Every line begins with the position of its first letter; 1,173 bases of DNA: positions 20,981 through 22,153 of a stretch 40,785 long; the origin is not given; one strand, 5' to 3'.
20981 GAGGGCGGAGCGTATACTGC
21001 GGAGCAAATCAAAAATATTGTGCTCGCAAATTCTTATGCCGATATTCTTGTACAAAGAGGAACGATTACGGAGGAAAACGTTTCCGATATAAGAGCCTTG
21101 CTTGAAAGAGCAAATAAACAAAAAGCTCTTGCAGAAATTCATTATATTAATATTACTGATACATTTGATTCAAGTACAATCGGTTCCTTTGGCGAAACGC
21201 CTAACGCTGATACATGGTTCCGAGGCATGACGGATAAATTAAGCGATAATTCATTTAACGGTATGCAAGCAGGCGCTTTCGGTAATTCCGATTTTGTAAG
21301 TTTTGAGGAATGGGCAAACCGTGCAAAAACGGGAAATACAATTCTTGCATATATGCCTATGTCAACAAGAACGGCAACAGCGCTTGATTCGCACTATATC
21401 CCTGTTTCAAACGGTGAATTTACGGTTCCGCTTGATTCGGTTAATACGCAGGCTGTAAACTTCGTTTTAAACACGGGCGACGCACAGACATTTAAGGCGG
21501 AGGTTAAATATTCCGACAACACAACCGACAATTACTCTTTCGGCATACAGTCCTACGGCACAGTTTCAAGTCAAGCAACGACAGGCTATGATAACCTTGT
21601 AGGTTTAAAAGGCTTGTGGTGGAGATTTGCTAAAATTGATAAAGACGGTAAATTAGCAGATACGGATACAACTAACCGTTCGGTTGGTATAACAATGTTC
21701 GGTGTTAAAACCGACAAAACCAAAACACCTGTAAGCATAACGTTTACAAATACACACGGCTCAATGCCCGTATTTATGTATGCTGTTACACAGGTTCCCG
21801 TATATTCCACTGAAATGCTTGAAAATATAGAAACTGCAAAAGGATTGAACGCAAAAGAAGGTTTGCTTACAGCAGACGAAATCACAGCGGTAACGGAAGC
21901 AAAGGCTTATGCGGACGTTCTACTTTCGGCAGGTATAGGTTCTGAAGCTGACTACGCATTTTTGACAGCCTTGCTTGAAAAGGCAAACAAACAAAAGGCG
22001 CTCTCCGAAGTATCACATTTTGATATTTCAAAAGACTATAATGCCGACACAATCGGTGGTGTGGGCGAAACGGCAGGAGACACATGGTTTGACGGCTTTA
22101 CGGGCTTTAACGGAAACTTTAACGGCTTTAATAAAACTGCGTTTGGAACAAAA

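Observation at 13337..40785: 27-kb locus coupling a YesMN-type sensor and LplABC-type importer to five giant secreted or SLH-anchored proteins: candidate undescribed Gram-positive surface glycan-capture machine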

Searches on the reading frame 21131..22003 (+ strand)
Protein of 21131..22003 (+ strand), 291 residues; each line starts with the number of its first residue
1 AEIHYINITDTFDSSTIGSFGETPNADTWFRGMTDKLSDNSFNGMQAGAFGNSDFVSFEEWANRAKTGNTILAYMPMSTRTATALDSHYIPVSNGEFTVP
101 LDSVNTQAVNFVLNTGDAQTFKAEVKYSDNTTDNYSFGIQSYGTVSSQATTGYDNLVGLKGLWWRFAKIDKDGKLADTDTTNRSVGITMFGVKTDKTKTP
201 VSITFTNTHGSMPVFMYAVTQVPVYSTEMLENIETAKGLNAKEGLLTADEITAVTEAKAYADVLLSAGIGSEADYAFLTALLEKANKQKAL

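Call 25: search_solved_structures(query=A1, max_evalue=10, show_alignments=2)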
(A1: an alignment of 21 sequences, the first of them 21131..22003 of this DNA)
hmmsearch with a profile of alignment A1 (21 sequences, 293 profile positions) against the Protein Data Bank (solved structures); distinct sequences matched with E-value up to 10: 4.
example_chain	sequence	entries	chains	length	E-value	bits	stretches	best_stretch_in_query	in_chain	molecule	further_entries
8yke_A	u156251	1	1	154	0.34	13.7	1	125-157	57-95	YSIRK signal domain/LPXTG anchor domain surface protein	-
6s5y_A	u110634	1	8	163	0.5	13.2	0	125-156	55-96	Group B streptococcal R4 surface protein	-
6f5d_H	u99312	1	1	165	0.94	12.3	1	131-165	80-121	ATP synthase subunit delta, mitochondrial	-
8ap6_H1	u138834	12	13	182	1.2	12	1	131-165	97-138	ATP synthase, epsilon chain, putative | subunit delta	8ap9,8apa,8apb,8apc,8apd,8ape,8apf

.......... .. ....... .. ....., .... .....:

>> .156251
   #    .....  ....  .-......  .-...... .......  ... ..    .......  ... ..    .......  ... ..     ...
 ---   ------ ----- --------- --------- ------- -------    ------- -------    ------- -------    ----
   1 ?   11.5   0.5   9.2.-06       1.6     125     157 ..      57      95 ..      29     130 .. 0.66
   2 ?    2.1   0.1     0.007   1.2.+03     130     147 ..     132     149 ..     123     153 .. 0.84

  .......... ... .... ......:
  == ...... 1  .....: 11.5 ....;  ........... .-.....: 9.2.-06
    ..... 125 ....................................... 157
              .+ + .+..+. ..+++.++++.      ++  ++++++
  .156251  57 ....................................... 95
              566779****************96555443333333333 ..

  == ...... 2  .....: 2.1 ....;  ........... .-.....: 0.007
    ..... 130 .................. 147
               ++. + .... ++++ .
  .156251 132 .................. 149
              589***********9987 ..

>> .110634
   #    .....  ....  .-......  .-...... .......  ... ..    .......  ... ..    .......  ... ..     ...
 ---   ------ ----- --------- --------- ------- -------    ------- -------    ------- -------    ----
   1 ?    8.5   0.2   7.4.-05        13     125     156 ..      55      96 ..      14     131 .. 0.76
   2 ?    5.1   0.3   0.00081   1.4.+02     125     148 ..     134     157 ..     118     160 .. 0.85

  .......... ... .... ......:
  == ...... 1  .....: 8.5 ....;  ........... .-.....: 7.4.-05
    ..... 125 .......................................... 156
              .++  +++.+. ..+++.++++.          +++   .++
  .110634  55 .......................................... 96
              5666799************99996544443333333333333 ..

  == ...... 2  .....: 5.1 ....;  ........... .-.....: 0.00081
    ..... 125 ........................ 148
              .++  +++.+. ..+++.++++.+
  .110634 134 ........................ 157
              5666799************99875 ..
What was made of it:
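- On Described carbohydrate-binding module families: The profile search against PDB sequences gave only chance motif hits (call 25).
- Tried and rejected: The profile search gave only 'YxDGT' strand-motif hits to Rib-type domains (E>=0.34, call 25).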

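Call 31: predict_structure(alignment_id=A1)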
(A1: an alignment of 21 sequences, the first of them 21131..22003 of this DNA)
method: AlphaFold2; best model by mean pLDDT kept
length: 291 residues; sequences in the alignment: 21
mean_pLDDT: 85.5   pTM: 0.85
mean pLDDT of the five models: 85.5, 84.6, 83.4, 83.3, 81.9
residues with pLDDT >= 90: 174; 70-90: 72; 50-70: 34; < 50: 11
segments of 3 or more residues with pLDDT < 50: 143-153
pLDDT, mean of each block of 10 residues (from residue 1): 89 94 90 68 80 90 77 94 95 96 93 83 95 86 44 55 70 80 68 92 93 92 93 95 92 94 93 95 94 87
secondary structure, 60 per line:
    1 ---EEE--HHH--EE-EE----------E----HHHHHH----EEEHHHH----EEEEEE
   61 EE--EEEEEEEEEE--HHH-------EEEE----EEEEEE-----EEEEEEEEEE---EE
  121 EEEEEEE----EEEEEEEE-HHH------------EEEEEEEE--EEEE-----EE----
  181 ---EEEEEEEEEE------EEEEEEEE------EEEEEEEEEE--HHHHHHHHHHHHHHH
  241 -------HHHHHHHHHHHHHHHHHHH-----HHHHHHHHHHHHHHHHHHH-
elements in order: E4-6 H34-39 E44-46 H47-50 E55-62 E65-74 E87-90 E95-100 E106-115 E119-127 E132-139 E156-163 E166-169 E184-193 E200-207 E214-223 H226-240 H248-266 H272-290
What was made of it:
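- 20135..23971 (+): G1, a secreted protein of 1278 aa with no anchor domain. It has four tandem ~290-aa modules (aa 31-332, 333-623, 624-899, 901-1183), each a jelly-roll beta-sandwich plus a three-helix bundle, followed by a C-terminal beta domain of ~95 aa (aa 1182-1278). AF2 model of module 2: pLDDT 85.5, pTM 0.85 (call 31).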

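Call 33: fold_search(model_id=the predicted structure, library=pdb)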
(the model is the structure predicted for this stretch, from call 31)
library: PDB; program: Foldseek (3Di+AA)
matches with E <= 10: 1519; with E <= 0.001: 23
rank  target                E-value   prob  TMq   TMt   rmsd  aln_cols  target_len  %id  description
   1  7wuw_A                5.1e-07  1.00  0.47  0.66   5.1       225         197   10  Crystal structure of AziU3/U2 from Streptomyces sahachiroi (released 2022-09-07)
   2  8gs1_C                1.2e-06  1.00  0.50  0.70   4.2       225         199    8  Crystal structure of AziU2-U3 complex from Streptomyces sahachiroi NRRL2485 (released 2023-09-06)
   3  8gs1_A                1.2e-06  1.00  0.50  0.70   4.1       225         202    9  Crystal structure of AziU2-U3 complex from Streptomyces sahachiroi NRRL2485 (released 2023-09-06)
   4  7wuw_B                1.4e-06  1.00  0.49  0.69   4.6       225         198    9  Crystal structure of AziU3/U2 from Streptomyces sahachiroi (released 2022-09-07)
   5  4w8j                  1.6e-05  1.00  0.28  0.10  10.9       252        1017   13  Structure of the full-length insecticidal protein Cry1Ac reveals intriguing details of toxin packaging into in vivo form (released 2014-09-17)
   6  2gdf_B                1.0e-04  0.94  0.21  0.25  14.2       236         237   14  Crystal structure of Dioclea violacea seed lectin (released 2006-09-16)
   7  9h9a                  2.2e-04  1.00  0.25  0.09  10.3       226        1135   13  native structure of the full-length pesticidal protein Cry8Ba2, from crystals formed in vivo (form 1) (released 2025-12-03)
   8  4moa                  2.7e-04  1.00  0.24  0.13  14.4       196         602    7  Crystal structure of CRY4BA-R203Q TOXIN (released 2014-12-10)
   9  8qpg_TA               3.9e-04  0.80  0.21  0.16  19.3       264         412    9  Turret of Haloferax tailed virus 1 (released 2024-10-09)
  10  8hhe_A                4.4e-04  1.00  0.28  0.14  15.8       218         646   12  Crystal structure of Cry5B from Bacillus thuringiensis at 4.5 A resolution (released 2022-12-07)
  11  1w99                  4.4e-04  0.99  0.24  0.13  14.5       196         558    7  Mosquito-larvicidal toxin Cry4Ba from Bacillus thuringiensis ssp. Israelensis (released 2005-04-11)
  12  8w7n                  4.4e-04  0.90  0.19  0.09  12.5       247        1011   15  Crystal structure of the in-cell Cry1Aa purified from Bacillus thuringiensis (released 2024-03-06)
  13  9qxq                  5.2e-04  0.98  0.27  0.09  16.9       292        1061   10  native structure of full-length pesticidal protein Cry1Ca18 at pH9, from crystals formed in vivo (released 2026-02-11)
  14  8hhe_B                6.2e-04  1.00  0.28  0.14  15.5       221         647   12  Crystal structure of Cry5B from Bacillus thuringiensis at 4.5 A resolution (released 2022-12-07)
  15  5mqr                  6.2e-04  0.97  0.23  0.08  11.5       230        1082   10  Sialidase BT_1020 (released 2017-03-22)
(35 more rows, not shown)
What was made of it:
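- On Described carbohydrate-binding module families: The fold is a generic jelly-roll with TM<=0.7 (call 33).
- It is a confident jelly-roll plus three-helix bundle whose nearest folds include CBM6/11/4 and lectins (calls 31, 33).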

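Call 45: search_protein_representatives(alignment_id=A1)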
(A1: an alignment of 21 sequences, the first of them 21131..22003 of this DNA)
Query: 21 sequences, 293 profile positions. Proteins with E-value up to 0.001 (for the whole library): 537; up to 1e-10: 186; up to 1e-30: 44. The best 150 are listed.
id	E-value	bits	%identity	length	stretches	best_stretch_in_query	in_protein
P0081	0.0e+00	1091.6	-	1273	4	2-292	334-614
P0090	9.0e-263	885.5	-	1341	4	3-291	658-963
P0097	2.3e-253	854.7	-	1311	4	3-292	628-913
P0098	6.2e-169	577.5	-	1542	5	2-291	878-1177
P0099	4.7e-131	453.2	-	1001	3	3-293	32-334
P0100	1.9e-125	434.8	-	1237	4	1-292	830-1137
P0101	4.1e-114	397.6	-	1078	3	5-291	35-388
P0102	3.8e-105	368.1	-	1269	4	2-288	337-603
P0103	2.0e-103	362.5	-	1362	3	3-291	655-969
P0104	7.7e-103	360.6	-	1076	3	2-289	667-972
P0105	1.3e-101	356.6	-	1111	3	7-284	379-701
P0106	2.5e-99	349.0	-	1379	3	3-289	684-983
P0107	5.2e-99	348.0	-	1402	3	2-290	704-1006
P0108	4.1e-92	325.4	-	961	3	49-292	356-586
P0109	4.6e-92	325.2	-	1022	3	3-290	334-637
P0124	4.4e-49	184.1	-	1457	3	2-291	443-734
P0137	2.9e-31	125.6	-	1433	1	6-288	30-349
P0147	3.5e-25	105.7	-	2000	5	103-226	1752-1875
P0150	3.8e-24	102.2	-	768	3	106-226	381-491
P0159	5.8e-22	95.1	-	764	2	103-247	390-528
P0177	2.5e-18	83.2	-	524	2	103-226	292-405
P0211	2.1e-15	73.6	-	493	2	103-214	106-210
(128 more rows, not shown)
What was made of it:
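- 20135..23971 (+): The exhaustive HMM search found 537 representatives (call 45).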

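Call 47: search_protein_families(library=pfam, proteins=[P0098, P0124, P0137, P0147, P0150, P0159, P0177, P0211], max_evalue=0.001)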
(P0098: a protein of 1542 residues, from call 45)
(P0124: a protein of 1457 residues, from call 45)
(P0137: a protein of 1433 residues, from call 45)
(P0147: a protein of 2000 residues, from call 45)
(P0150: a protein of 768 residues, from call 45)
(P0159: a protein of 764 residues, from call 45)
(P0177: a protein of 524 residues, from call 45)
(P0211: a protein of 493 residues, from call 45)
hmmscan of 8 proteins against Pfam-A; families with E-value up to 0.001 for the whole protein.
P0098 (1542 aa): 0 families

P0124 (1457 aa): 1 family
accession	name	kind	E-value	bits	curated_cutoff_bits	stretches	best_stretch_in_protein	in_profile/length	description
PF00395.25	SLH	-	3.6e-36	123.3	20.8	3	1403-1447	1-44/44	S-layer homology domain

P0137 (1433 aa): 3 families
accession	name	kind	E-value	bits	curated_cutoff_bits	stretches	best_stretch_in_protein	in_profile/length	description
PF00395.25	SLH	-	1.7e-39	134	20.8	3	1264-1306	2-44/44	S-layer homology domain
PF02368.24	Big_2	-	1.5e-07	31.7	22.8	1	442-510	3-66/79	Bacterial Ig-like domain (group 2)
PF22359.2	Big-like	-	0.00091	19.9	27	0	480-511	3-34/48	Bacterial Ig-like domain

P0147 (2000 aa): 0 families

P0150 (768 aa): 2 families
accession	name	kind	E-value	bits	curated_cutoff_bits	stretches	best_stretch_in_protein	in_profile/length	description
PF00041.27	fn3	-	1.6e-12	47.9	25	2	496-582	2-81/84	Fibronectin type III domain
PF13457.12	GW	-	0.00041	21.4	21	0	729-765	14-50/76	GW (Gly-Tryp) dipeptide domain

P0159 (764 aa): 0 families

P0177 (524 aa): 1 family
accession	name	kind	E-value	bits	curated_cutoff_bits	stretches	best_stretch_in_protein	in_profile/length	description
PF00041.27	fn3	-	3.4e-05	24.4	25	0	143-217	14-80/84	Fibronectin type III domain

P0211 (493 aa): 2 families
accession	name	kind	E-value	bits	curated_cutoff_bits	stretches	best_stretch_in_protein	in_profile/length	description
PF21910.2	GH85_C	-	1.4e-05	25.9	27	1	233-306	12-89/95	GH85 endohexosaminidases, C-terminal domain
PF00041.27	fn3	-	0.00025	21.6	25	1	227-308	2-83/84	Fibronectin type III domain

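Call 78: search_protein_families(library=pfam, alignment_id=A7, max_evalue=0.0001)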
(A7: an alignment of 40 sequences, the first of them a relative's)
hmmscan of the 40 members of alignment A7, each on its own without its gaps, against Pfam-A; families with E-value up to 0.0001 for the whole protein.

A. member 1, P0097 (1311 aa): 0 families

B. families by the number of members that match (of 40 scanned): 7 families
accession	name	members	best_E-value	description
PF00395.25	SLH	10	5.3e-42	S-layer homology domain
PF02368.24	Big_2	2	8.1e-14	Bacterial Ig-like domain (group 2)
PF13229.12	Beta_helix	1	5.3e-12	Right handed beta helix region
PF13472.12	Lipase_GDSL_2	1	2.5e-10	GDSL-like Lipase/Acylhydrolase family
PF17996.7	CE2_N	1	1.9e-05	Carbohydrate esterase 2 N-terminal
PF05048.19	NosD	1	2.6e-05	Periplasmic copper-binding protein (NosD)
PF18387.7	zf_C2H2_ZHX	1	7.7e-05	Zinc-fingers and homeoboxes C2H2 finger domain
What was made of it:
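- Across 40 relatives it co-occurs with SLH in 10, with a beta-helix in 1 and with GDSL/CE2 in 1 (call 78).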

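Call 82: find_encoding_contigs(protein=P0098, flank=10000, max_places=2)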
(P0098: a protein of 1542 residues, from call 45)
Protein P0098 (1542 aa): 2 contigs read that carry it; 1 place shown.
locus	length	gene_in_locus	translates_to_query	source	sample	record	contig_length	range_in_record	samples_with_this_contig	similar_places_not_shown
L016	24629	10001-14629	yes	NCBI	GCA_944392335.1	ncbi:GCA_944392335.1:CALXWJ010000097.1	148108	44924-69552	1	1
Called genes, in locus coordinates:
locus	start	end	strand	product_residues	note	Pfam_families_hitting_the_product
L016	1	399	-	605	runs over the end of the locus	-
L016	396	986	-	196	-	PF14277:DUF4364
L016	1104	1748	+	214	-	PF01351:RNase_HII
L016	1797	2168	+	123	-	PF01939:NucS_C (weak), PF08378:NERD, PF02021:UPF0102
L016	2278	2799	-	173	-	PF06908:YpsA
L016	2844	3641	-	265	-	PF01113:DapB_N, PF05173:DapB_C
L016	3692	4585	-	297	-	PF00701:DHDPS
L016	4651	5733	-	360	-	PF01118:Semialdhyde_dh, PF02774:Semialdhyde_dhC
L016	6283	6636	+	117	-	PF01245:Ribosomal_L19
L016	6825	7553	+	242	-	PF10502:Peptidase_S26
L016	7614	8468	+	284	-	PF00009:GTP_EFTU (faint), PF03193:RsgA_GTPase, PF01926:MMR_HSR1, PF02421:FeoB_N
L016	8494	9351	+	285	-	PF02311:AraC_binding, PF12833:HTH_18, PF00165:HTH_AraC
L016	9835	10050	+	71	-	-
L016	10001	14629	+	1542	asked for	-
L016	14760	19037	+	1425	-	PF00395:SLH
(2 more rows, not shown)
